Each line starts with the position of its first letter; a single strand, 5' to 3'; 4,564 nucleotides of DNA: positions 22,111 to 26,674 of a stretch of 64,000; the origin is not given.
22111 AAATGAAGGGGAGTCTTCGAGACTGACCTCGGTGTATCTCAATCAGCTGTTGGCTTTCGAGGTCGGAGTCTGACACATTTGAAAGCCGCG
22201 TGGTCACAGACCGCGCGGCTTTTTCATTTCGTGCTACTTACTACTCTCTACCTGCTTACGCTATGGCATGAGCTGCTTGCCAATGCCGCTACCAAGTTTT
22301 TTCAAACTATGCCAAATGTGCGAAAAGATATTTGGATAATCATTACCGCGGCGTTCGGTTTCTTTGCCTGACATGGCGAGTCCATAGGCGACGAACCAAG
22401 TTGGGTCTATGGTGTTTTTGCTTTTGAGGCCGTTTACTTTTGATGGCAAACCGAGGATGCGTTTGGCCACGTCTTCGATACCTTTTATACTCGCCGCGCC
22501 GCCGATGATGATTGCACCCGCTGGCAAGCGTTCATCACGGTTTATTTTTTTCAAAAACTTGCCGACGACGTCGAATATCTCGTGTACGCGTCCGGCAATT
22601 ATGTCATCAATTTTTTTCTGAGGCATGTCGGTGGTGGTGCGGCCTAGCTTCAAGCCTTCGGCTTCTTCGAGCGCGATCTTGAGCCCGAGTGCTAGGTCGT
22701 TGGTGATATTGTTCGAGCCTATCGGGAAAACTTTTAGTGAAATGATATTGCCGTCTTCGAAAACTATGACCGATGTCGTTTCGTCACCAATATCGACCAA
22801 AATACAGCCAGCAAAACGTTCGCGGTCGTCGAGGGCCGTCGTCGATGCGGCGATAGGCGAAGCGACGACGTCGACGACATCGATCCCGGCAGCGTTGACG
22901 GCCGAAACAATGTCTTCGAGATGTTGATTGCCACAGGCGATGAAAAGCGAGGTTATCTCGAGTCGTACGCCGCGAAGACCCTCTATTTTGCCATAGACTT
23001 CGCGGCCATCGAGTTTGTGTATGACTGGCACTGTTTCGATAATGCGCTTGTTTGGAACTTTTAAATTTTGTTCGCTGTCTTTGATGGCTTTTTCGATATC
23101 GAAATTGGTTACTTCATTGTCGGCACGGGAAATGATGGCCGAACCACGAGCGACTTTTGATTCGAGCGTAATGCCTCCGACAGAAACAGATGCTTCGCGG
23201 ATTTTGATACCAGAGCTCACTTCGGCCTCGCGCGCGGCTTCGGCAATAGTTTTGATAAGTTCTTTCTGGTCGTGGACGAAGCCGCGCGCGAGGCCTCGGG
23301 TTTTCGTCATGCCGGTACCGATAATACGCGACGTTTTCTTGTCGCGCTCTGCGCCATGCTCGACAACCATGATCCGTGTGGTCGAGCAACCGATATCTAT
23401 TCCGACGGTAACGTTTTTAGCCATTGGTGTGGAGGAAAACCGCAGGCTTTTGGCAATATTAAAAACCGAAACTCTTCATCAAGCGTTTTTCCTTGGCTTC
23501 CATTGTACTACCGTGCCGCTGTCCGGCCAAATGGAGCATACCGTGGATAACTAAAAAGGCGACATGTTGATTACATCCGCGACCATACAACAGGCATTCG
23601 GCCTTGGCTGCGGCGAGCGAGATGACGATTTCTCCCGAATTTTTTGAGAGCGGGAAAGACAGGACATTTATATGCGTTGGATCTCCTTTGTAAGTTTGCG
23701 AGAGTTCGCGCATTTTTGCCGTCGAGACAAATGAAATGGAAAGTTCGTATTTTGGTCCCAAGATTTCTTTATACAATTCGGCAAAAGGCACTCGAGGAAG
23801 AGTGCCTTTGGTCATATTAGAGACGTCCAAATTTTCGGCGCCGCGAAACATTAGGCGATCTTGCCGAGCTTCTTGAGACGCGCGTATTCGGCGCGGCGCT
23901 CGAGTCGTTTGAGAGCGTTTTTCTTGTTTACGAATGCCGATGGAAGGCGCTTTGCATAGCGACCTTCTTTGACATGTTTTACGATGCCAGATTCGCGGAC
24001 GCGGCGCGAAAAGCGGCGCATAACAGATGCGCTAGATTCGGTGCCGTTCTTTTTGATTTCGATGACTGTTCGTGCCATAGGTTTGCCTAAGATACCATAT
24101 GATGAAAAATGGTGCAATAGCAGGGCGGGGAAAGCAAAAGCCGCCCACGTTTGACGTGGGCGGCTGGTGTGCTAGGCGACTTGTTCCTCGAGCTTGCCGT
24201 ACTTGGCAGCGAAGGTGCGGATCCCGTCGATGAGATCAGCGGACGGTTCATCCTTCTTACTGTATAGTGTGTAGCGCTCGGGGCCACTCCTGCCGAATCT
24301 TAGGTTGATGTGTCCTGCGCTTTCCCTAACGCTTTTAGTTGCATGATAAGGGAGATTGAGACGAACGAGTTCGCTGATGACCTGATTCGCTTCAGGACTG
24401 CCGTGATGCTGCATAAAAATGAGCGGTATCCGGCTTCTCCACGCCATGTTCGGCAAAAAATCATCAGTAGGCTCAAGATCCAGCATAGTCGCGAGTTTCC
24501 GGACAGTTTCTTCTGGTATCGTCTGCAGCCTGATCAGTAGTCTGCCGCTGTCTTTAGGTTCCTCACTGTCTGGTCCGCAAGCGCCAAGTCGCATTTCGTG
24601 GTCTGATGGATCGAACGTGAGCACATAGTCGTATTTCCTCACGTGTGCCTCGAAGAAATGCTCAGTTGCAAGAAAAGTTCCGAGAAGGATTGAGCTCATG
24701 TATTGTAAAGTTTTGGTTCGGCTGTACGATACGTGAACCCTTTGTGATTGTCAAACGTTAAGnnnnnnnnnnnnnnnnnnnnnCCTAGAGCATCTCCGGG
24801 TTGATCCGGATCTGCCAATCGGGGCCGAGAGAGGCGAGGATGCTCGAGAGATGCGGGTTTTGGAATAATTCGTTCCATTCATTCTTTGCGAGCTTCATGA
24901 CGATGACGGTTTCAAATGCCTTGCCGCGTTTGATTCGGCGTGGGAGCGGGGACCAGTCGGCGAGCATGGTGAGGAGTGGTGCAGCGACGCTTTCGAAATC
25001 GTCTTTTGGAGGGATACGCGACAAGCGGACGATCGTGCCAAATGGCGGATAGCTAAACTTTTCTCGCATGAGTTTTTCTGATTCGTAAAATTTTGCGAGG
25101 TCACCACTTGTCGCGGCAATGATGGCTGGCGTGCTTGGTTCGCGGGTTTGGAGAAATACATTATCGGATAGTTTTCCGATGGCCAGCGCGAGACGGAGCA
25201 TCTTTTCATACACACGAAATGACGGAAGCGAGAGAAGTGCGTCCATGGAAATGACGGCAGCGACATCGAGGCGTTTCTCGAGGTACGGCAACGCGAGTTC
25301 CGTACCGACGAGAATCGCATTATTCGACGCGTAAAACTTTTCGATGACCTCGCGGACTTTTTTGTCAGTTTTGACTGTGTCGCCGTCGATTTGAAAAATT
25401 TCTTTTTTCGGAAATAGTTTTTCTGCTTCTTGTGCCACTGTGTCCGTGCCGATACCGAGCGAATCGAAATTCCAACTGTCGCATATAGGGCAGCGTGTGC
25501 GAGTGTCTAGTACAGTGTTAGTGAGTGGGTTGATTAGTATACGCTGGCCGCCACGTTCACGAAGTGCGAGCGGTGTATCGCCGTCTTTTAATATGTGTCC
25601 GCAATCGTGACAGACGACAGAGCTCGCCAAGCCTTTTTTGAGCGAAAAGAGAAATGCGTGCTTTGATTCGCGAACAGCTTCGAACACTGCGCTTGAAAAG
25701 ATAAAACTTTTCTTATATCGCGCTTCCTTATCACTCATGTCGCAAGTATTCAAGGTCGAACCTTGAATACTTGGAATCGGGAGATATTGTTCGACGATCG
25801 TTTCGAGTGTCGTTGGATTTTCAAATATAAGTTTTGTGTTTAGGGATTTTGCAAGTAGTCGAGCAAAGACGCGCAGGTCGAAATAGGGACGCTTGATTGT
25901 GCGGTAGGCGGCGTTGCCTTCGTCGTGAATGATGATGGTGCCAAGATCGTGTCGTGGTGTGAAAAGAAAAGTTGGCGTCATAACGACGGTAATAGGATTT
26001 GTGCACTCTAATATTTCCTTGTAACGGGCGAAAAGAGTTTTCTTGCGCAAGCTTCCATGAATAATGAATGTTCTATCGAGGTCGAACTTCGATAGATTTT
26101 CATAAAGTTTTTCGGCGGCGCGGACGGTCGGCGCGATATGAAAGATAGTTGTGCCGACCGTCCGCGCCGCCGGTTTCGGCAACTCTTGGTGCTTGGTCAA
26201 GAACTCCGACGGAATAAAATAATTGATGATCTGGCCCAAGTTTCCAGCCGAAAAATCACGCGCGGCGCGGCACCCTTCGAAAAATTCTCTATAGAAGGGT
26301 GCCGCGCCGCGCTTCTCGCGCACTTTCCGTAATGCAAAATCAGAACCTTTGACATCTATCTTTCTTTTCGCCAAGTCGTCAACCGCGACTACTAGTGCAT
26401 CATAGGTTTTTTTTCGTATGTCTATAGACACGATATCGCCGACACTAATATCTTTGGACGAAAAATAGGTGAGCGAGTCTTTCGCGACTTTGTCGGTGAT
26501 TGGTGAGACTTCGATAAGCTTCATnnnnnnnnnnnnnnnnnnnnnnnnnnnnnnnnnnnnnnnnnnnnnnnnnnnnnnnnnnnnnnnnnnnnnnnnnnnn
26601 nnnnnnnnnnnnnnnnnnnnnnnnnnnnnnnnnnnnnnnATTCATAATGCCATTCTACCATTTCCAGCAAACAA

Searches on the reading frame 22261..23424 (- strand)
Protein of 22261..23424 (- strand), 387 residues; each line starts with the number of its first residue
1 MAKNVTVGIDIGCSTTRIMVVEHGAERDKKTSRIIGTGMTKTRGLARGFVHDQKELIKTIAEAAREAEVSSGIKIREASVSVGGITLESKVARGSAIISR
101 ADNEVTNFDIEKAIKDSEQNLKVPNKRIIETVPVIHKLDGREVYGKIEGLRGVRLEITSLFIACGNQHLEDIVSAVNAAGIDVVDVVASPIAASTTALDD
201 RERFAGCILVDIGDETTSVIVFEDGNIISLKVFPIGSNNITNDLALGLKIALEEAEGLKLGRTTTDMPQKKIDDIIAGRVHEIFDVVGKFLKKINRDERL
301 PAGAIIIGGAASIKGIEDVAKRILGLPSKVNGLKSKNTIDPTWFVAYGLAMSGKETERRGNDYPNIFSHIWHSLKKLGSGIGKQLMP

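Call 67: search_protein_families(library=pfam, proteins=[window:22261-23424:-], max_evalue=0.00001)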
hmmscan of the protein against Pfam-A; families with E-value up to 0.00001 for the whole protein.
window:22261-23424:- (387 aa): 3 families
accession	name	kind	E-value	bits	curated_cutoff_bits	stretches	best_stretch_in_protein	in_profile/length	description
PF14450.12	FtsA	-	1.2e-25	90.8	31.8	1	208-346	1-125/127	Cell division protein FtsA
PF11104.14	PilM_2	-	1e-08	34.9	27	1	159-330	128-304/340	Type IV pilus assembly protein PilM;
PF02491.25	SHS2_FTSA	-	5.6e-06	27.1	25.4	0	87-161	4-77/79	SHS2 domain inserted in FTSA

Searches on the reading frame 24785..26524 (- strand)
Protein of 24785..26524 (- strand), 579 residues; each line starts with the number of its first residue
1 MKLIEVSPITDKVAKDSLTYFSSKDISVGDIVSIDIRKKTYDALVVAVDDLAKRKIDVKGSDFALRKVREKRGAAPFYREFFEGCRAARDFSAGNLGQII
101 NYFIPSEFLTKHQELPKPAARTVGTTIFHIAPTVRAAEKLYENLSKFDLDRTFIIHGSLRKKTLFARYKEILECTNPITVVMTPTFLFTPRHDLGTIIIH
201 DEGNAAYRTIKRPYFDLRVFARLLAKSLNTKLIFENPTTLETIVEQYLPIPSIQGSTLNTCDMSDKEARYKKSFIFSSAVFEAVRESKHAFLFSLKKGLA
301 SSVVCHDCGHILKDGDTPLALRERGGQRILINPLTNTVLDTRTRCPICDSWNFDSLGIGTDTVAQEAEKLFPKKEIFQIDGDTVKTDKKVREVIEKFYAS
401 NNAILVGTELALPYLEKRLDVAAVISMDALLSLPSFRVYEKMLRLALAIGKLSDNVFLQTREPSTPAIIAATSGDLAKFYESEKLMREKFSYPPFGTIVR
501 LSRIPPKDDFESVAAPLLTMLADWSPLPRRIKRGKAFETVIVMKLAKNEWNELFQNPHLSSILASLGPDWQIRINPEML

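Call 48: search_protein_families(library=pfam, proteins=[window:24785-26524:-], max_evalue=0.00001)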
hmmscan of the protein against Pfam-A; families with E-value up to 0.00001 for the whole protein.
window:24785-26524:- (579 aa): 0 families

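Call 70: search_protein_families(library=ncbifam, proteins=[window:24785-26524:-], max_evalue=0.01)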
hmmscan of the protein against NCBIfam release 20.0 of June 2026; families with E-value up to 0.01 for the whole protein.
window:24785-26524:- (579 aa): 13 families
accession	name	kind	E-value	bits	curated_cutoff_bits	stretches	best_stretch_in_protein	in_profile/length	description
TIGR00595.1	priA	equivalog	4e-44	151.1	230.35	1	154-502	55-423/509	replication restart helicase PriA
NF004066.1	PRK05580.1-3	equivalog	1.6e-40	139.2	813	1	150-502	325-698/788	primosomal protein N'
NF004069.0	PRK05580.2-1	equivalog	2.9e-36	125.1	767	1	132-502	162-533/612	primosomal protein N'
NF004068.0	PRK05580.1-5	equivalog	7.1e-28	97.1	1249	1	145-500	328-703/795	primosomal protein N'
NF004070.0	PRK05580.2-2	equivalog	1.3e-26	93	921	1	156-501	277-642/729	primosomal protein N'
NF004067.0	PRK05580.1-4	equivalog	9.8e-26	90.3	763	1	151-499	277-642/737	primosomal protein N'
NF004065.0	PRK05580.1-1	equivalog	1.7e-21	76.1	858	1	166-499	286-636/731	primosomal protein N'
NF004071.0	PRK05580.2-3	equivalog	1.2e-17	63.1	1105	1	183-500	308-646/735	primosomal protein N'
NF011453.0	PRK14873.1-3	equivalog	1.4e-16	59.7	812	1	122-498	197-573/653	primosome assembly protein PriA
NF004072.0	PRK05580.2-4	equivalog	1.4e-14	53.3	1030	1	166-501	207-562/648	primosomal protein N'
NF011454.0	PRK14873.1-4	equivalog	3.3e-09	35.6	951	2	278-450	344-506/651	primosomal protein N'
NF011455.0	PRK14873.1-5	equivalog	5.3e-07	28.3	969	1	124-444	189-522/675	primosomal protein N'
NF011452.0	PRK14873.1-2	equivalog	1.5e-06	26.7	980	0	127-231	229-334/708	primosomal protein N'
